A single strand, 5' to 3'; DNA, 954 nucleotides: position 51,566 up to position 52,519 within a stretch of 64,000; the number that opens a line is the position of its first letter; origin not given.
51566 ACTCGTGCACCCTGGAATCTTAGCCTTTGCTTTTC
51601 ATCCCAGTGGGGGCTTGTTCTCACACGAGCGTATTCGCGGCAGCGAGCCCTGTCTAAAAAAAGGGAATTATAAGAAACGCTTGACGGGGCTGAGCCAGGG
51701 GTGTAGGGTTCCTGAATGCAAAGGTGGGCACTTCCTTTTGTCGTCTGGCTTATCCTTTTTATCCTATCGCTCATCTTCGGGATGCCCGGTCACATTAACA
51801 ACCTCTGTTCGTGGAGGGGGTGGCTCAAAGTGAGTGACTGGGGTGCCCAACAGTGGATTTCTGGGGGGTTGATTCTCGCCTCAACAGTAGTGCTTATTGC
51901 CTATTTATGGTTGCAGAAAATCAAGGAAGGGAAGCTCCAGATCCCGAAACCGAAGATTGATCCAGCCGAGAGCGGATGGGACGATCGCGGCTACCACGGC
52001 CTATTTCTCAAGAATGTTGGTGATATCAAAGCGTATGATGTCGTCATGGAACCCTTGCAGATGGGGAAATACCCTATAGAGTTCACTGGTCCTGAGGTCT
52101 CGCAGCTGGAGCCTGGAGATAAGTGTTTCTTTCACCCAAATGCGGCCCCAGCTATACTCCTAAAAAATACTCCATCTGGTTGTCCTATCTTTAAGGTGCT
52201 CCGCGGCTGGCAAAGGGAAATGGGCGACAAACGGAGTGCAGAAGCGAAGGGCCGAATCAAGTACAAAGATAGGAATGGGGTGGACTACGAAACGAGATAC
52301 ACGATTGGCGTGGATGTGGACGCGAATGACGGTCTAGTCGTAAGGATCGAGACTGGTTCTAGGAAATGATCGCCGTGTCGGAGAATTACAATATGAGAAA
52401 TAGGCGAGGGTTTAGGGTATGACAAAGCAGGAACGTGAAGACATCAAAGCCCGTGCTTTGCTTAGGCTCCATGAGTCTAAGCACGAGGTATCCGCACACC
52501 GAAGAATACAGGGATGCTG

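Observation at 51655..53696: Recently transposed 2-kb IS1595-family unit with a passenger membrane-protein gene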

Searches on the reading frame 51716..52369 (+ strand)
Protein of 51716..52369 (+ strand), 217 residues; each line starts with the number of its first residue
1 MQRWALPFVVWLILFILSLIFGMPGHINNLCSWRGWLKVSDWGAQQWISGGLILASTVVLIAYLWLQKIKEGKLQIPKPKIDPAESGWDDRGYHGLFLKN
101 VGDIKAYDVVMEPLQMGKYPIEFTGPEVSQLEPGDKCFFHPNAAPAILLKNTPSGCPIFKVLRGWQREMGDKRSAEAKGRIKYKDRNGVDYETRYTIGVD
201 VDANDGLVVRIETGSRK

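Call 10: search_protein_families(library=pfam, proteins=[window:51716-52369:+], max_evalue=1)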
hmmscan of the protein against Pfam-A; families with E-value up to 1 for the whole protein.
window:51716-52369:+ (217 aa): 1 family
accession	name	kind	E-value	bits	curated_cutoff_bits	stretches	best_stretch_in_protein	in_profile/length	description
PF00379.29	Chitin_bind_4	-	0.085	13.6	25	1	166-196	20-50/66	Insect cuticle protein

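Call 11: search_protein_families(library=ncbifam, proteins=[window:51716-52369:+], max_evalue=1)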
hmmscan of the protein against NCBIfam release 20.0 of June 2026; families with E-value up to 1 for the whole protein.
window:51716-52369:+ (217 aa): 0 families

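Call 13: find_homologous_proteins(query=window:51716-52366:+, max_evalue=0.01)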
Query window:51716-52366:+ (217 aa): 7 proteins with E <= 0.01 among 180 candidates.
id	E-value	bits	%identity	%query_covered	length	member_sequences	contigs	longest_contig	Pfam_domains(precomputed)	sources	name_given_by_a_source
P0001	9.4e-148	508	100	100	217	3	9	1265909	-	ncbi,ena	-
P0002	1.4e-66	242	54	97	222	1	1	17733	-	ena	-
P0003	4.5e-60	221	68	67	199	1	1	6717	-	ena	-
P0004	1.0e-59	220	68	70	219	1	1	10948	-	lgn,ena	-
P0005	5.0e-50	188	59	69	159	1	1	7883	-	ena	-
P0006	1.1e-49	187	63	64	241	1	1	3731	-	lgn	-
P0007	4.4e-25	107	42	65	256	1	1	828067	-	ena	-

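Call 14: find_encoding_contigs(protein=window:51716-52366:+, flank=6000, max_places=10)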
Protein window:51716-52366:+ (217 aa): 3 contigs read that carry it; 3 places shown.
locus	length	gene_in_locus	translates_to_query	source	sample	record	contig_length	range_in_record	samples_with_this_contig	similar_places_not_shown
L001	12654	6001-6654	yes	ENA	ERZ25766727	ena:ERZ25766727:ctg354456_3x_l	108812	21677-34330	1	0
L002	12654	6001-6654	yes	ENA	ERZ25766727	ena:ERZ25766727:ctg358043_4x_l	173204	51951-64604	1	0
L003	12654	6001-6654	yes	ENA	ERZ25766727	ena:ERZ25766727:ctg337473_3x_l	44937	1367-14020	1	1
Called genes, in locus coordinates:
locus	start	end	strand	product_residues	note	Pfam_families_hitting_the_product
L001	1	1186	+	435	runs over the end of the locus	PF13360:PQQ_2 (weak), PF01011:PQQ (faint), PF13360:PQQ_2, PF13570:Beta-prop_ACSF4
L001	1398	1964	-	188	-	-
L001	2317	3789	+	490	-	PF00144:Beta-lactamase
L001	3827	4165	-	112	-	PF12680:SnoaL_2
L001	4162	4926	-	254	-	PF01370:Epimerase (weak), PF05368:NmrA, PF13460:NAD_binding_10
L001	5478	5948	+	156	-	PF00756:Esterase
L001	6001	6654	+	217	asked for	-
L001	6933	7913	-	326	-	PF12762:DDE_Tnp_IS1595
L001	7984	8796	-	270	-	PF13276:HTH_21, PF00665:rve, PF13610:DDE_Tnp_IS240 (weak), PF13683:rve_3, PF13333:rve_2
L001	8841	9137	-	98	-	PF01527:HTH_Tnp_1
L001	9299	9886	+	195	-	PF00756:Esterase (faint)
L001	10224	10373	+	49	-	-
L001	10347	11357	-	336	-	-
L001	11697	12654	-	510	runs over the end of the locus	-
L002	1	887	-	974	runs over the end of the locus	PF13510:Fer2_4, PF00890:FAD_binding_2 (weak), PF07992:Pyr_redox_2, PF12831:FAD_oxidored, PF13450:NAD_binding_8, PF17806:SO_alpha_A3, PF01571:GCV_T, PF08669:GCV_T_C, +3 more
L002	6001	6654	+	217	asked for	-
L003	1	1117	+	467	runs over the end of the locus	PF11104:PilM_2 (weak), PF05137:PilN (weak)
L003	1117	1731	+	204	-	PF10741:T2SSM_b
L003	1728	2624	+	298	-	-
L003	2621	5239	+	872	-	PF21305:type_II_gspD_N0, PF03958:Secretin_N (faint), PF00263:Secretin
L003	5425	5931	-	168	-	PF13517:FG-GAP_3 (faint), PF01839:FG-GAP (weak)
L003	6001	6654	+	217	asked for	-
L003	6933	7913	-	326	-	PF12762:DDE_Tnp_IS1595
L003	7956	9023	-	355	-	-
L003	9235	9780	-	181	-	PF13428:TPR_14 (faint), PF13424:TPR_12 (faint), PF07719:TPR_2 (faint), PF13181:TPR_8 (faint)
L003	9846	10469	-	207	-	PF13490:zf-HC2 (weak)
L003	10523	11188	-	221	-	PF04542:Sigma70_r2, PF08281:Sigma70_r4_2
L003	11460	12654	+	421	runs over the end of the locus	PF15780:ASH (faint), PF07610:DUF1573, PF22544:HYDIN_VesB_CFA65-like_Ig (weak)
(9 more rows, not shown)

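Call 22: find_encoding_contigs(protein=P0002, flank=4000, max_places=4)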
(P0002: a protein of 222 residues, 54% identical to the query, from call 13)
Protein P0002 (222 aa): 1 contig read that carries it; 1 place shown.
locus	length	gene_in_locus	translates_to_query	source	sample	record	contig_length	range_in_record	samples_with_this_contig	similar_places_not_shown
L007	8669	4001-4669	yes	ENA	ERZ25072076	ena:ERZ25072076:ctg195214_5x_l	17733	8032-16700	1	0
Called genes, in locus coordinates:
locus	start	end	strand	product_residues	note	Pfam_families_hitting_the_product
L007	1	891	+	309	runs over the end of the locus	PF03389:MobA_MobL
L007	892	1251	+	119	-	-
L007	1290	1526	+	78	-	-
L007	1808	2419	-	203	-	PF00239:Resolvase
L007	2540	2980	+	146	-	PF13700:DUF4158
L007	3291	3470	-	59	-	-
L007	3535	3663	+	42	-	-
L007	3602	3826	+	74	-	-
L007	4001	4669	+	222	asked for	-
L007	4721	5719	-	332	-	PF12762:DDE_Tnp_IS1595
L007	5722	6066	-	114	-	PF09685:MamF_MmsF (weak)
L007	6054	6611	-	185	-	-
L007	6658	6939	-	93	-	-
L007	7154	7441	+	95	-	-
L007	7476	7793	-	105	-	PF01381:HTH_3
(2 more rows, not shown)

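Call 23: find_encoding_contigs(protein=P0007, flank=4000, max_places=4)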
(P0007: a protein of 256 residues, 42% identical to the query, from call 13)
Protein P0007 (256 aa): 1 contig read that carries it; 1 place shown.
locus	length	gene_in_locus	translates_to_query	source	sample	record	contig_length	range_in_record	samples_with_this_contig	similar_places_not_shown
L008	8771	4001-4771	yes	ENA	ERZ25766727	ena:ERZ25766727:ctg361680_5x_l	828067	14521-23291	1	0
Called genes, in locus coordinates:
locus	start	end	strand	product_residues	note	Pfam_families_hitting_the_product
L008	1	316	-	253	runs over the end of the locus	PF13489:Methyltransf_23, PF08241:Methyltransf_11, PF08242:Methyltransf_12 (weak), PF13649:Methyltransf_25, PF13847:Methyltransf_31 (weak)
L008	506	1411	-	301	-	PF00685:Sulfotransfer_1 (faint), PF13469:Sulfotransfer_3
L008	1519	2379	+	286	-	PF01061:ABC2_membrane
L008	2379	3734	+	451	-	PF00005:ABC_tran, PF14524:Wzt_C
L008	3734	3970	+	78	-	PF13469:Sulfotransfer_3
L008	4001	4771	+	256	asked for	-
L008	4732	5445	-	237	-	-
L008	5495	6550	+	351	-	-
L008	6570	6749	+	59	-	-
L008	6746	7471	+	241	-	-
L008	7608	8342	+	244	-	-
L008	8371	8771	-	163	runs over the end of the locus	PF14534:DUF4440 (weak), PF13474:SnoaL_3 (weak)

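Call 24: find_encoding_contigs(protein=P0004, flank=4000, max_places=4)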
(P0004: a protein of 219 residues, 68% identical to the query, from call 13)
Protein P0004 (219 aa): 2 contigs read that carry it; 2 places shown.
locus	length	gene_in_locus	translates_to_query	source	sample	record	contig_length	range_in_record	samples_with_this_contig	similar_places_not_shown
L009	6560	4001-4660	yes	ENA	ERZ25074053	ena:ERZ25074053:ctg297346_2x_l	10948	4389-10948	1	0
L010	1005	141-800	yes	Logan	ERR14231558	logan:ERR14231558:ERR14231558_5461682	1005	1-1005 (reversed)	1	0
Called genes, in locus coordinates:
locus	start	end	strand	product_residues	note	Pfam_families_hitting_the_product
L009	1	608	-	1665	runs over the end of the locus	?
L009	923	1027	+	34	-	-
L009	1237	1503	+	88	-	-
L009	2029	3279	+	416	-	PF02518:HATPase_c, PF13581:HATPase_c_2 (faint), PF00072:Response_reg, PF00486:Trans_reg_C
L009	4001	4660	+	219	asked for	-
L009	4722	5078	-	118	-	PF12762:DDE_Tnp_IS1595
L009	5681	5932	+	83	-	-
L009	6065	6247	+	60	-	-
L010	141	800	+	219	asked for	-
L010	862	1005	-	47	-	?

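Call 36: predict_structure(alignment_id=A1)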
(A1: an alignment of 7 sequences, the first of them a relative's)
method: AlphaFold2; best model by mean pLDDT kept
length: 217 residues; sequences in the alignment: 7
mean_pLDDT: 70.9   pTM: 0.54
mean pLDDT of the five models: 70.9, 68.2, 67.3, 66.3, 63.3
residues with pLDDT >= 90: 29; 70-90: 90; 50-70: 68; < 50: 30
segments of 3 or more residues with pLDDT < 50: 1-4, 23-38, 144-149, 214-217
pLDDT, mean of each block of 10 residues (from residue 1): 60 73 46 47 62 78 76 71 85 84 92 78 78 90 54 62 70 72 90 78 56 50
secondary structure, 60 per line:
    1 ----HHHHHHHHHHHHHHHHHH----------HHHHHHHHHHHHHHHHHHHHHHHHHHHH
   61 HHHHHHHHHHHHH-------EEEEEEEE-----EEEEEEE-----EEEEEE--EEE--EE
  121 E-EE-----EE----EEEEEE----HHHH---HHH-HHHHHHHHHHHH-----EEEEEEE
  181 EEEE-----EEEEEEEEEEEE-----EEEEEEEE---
elements in order: H5-22 H33-73 E81-88 E94-100 E106-111 E114-116 E119-121 E136-141 H146-149 H157-168 E174-184 E190-201 E207-214

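Call 37: search_protein_representatives(alignment_id=A1)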
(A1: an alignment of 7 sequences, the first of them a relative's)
Query: 7 sequences, 224 profile positions. Proteins with E-value up to 0.001 (for the whole library): 85; up to 1e-10: 35; up to 1e-30: 22. The best 85 are listed.
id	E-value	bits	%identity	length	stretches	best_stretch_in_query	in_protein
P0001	1.5e-100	351.7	-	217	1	2-223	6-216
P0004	3.0e-97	341.0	-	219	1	7-222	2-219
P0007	2.1e-80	285.9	-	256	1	2-222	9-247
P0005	2.6e-78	279.0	-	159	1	64-221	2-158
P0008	2.2e-62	226.9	-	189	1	66-214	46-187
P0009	4.3e-50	186.8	-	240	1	50-221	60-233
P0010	3.7e-49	183.7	-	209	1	40-219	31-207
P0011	4.0e-47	177.0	-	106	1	124-223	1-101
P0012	4.1e-47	177.0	-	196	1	47-219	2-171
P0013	1.1e-46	175.7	-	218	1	8-220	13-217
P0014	2.5e-45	171.2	-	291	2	82-218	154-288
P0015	4.6e-39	150.7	-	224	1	61-220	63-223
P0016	2.3e-38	148.4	-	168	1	76-221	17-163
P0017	2.4e-37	145.1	-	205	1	82-219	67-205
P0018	2.6e-37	144.9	-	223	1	12-222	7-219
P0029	6.2e-24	101.2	-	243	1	85-219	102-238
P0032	1.2e-16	77.4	-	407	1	84-218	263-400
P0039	1.4e-10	57.5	-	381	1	64-219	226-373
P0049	1.3e-06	44.6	-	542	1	74-219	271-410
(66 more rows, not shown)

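Call 41: search_protein_families(library=pfam, alignment_id=A2, max_evalue=0.01)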
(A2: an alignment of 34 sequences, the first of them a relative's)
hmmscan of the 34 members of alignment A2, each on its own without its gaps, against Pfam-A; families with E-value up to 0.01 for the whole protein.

A. member 1, P0001 (217 aa): 0 families

B. families by the number of members that match (of 34 scanned): 4 families
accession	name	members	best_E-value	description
PF07690.21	MFS_1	1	0.0018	Major Facilitator Superfamily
PF00379.29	Chitin_bind_4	1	0.0019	Insect cuticle protein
PF00487.30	FA_desaturase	1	0.0055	Fatty acid desaturase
PF06451.17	Moricin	1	0.0084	Moricin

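Call 43: search_dna_similar(query=L003:6933-7913:-, collection=plasmids, mode=protein, max_rows=25)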
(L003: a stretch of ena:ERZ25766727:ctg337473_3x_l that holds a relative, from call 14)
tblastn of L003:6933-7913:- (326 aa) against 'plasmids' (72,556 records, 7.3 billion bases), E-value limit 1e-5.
Records with a match: 460; places in all: 663; records where one place covers at least 80% of the query: 290.
Best place of each record, by identity: <60% 460.
By first word of the organism name: Sinorhizobium 46; Pseudosulfitobacter 30; Ralstonia 29; Acinetobacter 29; Rhizobium 21; Xanthomonas 18; Aeromonas 17; Mesorhizobium 14; Haloarcula 11; Agrobacterium 9; and 107 more.
By predicted mobility (MOB-suite, as given by PLSDB): non-mobilizable 235; conjugative 142; mobilizable 83.
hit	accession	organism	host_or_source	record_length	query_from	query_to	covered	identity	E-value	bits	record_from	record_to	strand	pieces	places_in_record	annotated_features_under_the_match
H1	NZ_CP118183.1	Entomospira culicis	Culex pipiens,cell culture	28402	18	315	91%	40.4%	2e-61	218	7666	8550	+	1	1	IS1595 family transposase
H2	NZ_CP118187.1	Entomospira culicis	Culex pipiens,cell culture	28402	18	315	91%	40.4%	2e-61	218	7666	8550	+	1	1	IS1595 family transposase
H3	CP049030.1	Rhodobacteraceae bacterium SC52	Apostichopus japonicus,pure ...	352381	9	300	90%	39.1%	3e-60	215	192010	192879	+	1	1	none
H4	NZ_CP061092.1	Roseomonas marmotae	Marmota himalayana,pure culture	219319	12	324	96%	35.8%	2e-43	166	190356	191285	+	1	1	IS1595 family transposase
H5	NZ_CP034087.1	Methylocystis rosea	cell culture,groundwater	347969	18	316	92%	34.9%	9e-46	173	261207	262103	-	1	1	IS1595 family transposase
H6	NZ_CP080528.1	Mesorhizobium sp. AR07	Oxytropis sp.,Cell culture,root nodule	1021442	26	312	88%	36.2%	6e-43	165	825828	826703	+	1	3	record has no annotation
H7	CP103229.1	Bacteroides faecis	Homo sapiens,cell culture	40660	18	316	92%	34.4%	5e-44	168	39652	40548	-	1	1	IS1595 family transposase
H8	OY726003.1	Phocaeicola massiliensis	-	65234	18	283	82%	37.8%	5e-44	168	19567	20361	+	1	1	record has no annotation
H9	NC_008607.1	Pelobacter propionicus DSM 2379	-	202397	16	313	91%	32.9%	4e-37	148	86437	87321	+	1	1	IS1595-like element ISPepr2 family transposase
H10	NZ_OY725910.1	Bacteroides finegoldii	-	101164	18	293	85%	35.5%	3e-43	166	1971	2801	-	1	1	none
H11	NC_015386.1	Treponema succinifaciens DSM 2489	colon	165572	17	287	83%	35.8%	2e-42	164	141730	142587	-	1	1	IS1595 family transposase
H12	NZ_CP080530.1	Mesorhizobium sp. AR02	Oxytropis sp.,Cell culture,root nodule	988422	18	283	80%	36.9%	1e-13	170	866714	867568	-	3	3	none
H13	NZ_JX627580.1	Methylobacterium oryzae CBMB20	-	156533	29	314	88%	33.7%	8e-41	159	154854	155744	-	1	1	IS1595 family transposase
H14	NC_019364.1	Sulfitobacter guttiformis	-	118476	20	312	90%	32.8%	2e-37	149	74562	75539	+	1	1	IS1595 family transposase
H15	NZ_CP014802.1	Salipiger profundus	single cell,environmental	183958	9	314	94%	31.3%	2e-27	119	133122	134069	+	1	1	IS1595 family transposase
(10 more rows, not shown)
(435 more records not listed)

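Call 44: find_related_loci(query=A1, collection=metagenome_contigs, flank=5000)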
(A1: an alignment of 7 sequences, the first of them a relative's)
Query A1 (217 aa) in metagenome_contigs; peptide patterns used: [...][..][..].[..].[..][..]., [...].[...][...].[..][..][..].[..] (x = any residue, [..] = any of these).
351 stretches matched a pattern, but none encodes a relative of the query by tblastn (E <= 1e-3).

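Call 45: predict_structure(alignment_id=A2)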
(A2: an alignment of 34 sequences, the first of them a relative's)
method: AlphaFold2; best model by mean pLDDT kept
length: 217 residues; sequences in the alignment: 34
mean_pLDDT: 83.3   pTM: 0.70
mean pLDDT of the five models: 83.3, 82.7, 81.5, 81.5, 80.8
residues with pLDDT >= 90: 104; 70-90: 69; 50-70: 36; < 50: 8
segments of 3 or more residues with pLDDT < 50: 215-217
pLDDT, mean of each block of 10 residues (from residue 1): 67 79 55 53 75 85 82 80 95 95 97 91 92 97 73 77 92 93 96 96 92 66
secondary structure, 60 per line:
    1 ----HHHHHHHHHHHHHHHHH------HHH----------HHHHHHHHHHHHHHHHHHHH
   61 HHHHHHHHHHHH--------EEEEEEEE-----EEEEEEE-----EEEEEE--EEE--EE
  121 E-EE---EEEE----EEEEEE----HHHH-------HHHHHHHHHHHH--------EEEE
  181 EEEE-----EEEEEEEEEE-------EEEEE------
elements in order: H5-21 H41-72 E81-88 E94-100 E106-111 E114-116 E119-121 E128-131 E136-141 H146-149 H157-168 E177-184 E190-199 E207-211

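Call 49: search_protein_families(library=padloc, proteins=[P0001, P0002, P0007, L008:4732-5445:-], max_evalue=0.1)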
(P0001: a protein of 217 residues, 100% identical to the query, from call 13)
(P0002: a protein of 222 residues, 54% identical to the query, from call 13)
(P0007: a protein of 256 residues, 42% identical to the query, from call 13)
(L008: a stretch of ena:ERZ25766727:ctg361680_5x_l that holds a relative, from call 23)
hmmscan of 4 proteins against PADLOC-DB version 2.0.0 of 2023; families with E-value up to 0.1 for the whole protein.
P0001 (217 aa): 0 families

P0002 (222 aa): 0 families

P0007 (256 aa): 0 families

L008:4732-5445:- (237 aa): 0 families

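Call 51: fold_search(model_id=the predicted structure, library=pdb)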
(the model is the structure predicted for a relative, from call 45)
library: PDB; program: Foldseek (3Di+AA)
matches with E <= 10: 552; with E <= 0.001: 1
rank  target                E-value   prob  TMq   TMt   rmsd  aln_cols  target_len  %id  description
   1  6cxh_A                8.6e-04  1.00  0.28  0.18  18.4       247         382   13  Crystal structure of particulate methane monooxygenase from Methylomicrobium alcaliphilum 20Z (released 2018-05-16)
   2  9pxf_A                3.7e-03  0.97  0.27  0.17  19.0       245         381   13  Ammonia monooxygenase in native membranes from N. briensis (released 2026-01-28)
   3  9nmt_A                4.1e-03  0.99  0.33  0.26  10.7       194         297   11  ML418 bound inwardly rectifying potassium channel Kir7.1 R162Q mutant (released 2026-01-28)
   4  2x6c                  5.4e-03  0.99  0.36  0.32  12.5       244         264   11  Potassium Channel from Magnetospirillum Magnetotacticum (released 2010-06-23)
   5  9nms_A                6.3e-03  0.97  0.30  0.23  11.4       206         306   12  R162Q mutant of inwardly rectifying potassium channel Kir7.1 (released 2026-01-28)
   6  5tuh_B                7.8e-03  0.99  0.24  0.43   6.6       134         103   10  Archaellum periplasmic stator protein FlaG from Sulfolobus acidocaldarius (released 2018-01-10)
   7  2wli_B                1.0e-02  1.00  0.38  0.33  10.0       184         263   10  POTASSIUM CHANNEL FROM MAGNETOSPIRILLUM MAGNETOTACTICUM (released 2010-06-09)
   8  2wli_A                1.1e-02  0.99  0.35  0.28   6.5       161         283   10  POTASSIUM CHANNEL FROM MAGNETOSPIRILLUM MAGNETOTACTICUM (released 2010-06-09)
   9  2x6b                  1.2e-02  0.99  0.37  0.30  10.2       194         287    9  Potassium Channel from Magnetospirillum Magnetotacticum (released 2010-06-23)
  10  1yew_A                1.4e-02  0.97  0.30  0.19  18.7       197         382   10  Crystal structure of particulate methane monooxygenase (released 2005-02-08)
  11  7n9k                  1.4e-02  0.97  0.34  0.28  10.5       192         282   11  KirBac3.1 L124M mutant (released 2021-12-29)
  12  2wlj_B                1.5e-02  0.99  0.37  0.31  10.0       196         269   12  Potassium channel from Magnetospirillum magnetotacticum (released 2010-06-09)
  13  7n9l                  1.5e-02  0.97  0.34  0.28  10.5       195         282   11  KirBac3.1 C71S C262S (released 2021-12-29)
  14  9pr5_A                1.6e-02  0.97  0.32  0.25  10.8       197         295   13  Cryo-EM structure of the human inward-rectifier potassium 7.1 channel (Kir7.1) extended state (released 2026-02-25)
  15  7mjo_C                2.2e-02  0.96  0.34  0.25  10.3       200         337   10  Vascular KATP channel: Kir6.1 SUR2B quatrefoil-like conformation 1 (released 2021-10-13)
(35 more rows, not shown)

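Call 56: find_encoding_contigs(protein=P0090, flank=4000, max_places=3)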
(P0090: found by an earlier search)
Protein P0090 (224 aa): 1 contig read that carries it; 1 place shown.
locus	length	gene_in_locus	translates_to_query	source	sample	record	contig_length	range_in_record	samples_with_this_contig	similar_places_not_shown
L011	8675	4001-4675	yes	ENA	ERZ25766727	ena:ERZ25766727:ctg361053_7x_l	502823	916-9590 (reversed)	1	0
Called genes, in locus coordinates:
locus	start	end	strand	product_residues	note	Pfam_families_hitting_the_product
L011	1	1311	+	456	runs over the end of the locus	PF05598:DUF772, PF01609:DDE_Tnp_1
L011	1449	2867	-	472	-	PF00171:Aldedh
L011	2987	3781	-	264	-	PF03783:CsgG, PF16538:FlgT_C (weak)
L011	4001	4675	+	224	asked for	-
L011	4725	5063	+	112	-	-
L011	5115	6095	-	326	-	PF12762:DDE_Tnp_IS1595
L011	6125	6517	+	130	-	-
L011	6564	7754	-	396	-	PF00202:Aminotran_3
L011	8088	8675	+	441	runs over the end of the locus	PF05598:DUF772 (faint), PF01609:DDE_Tnp_1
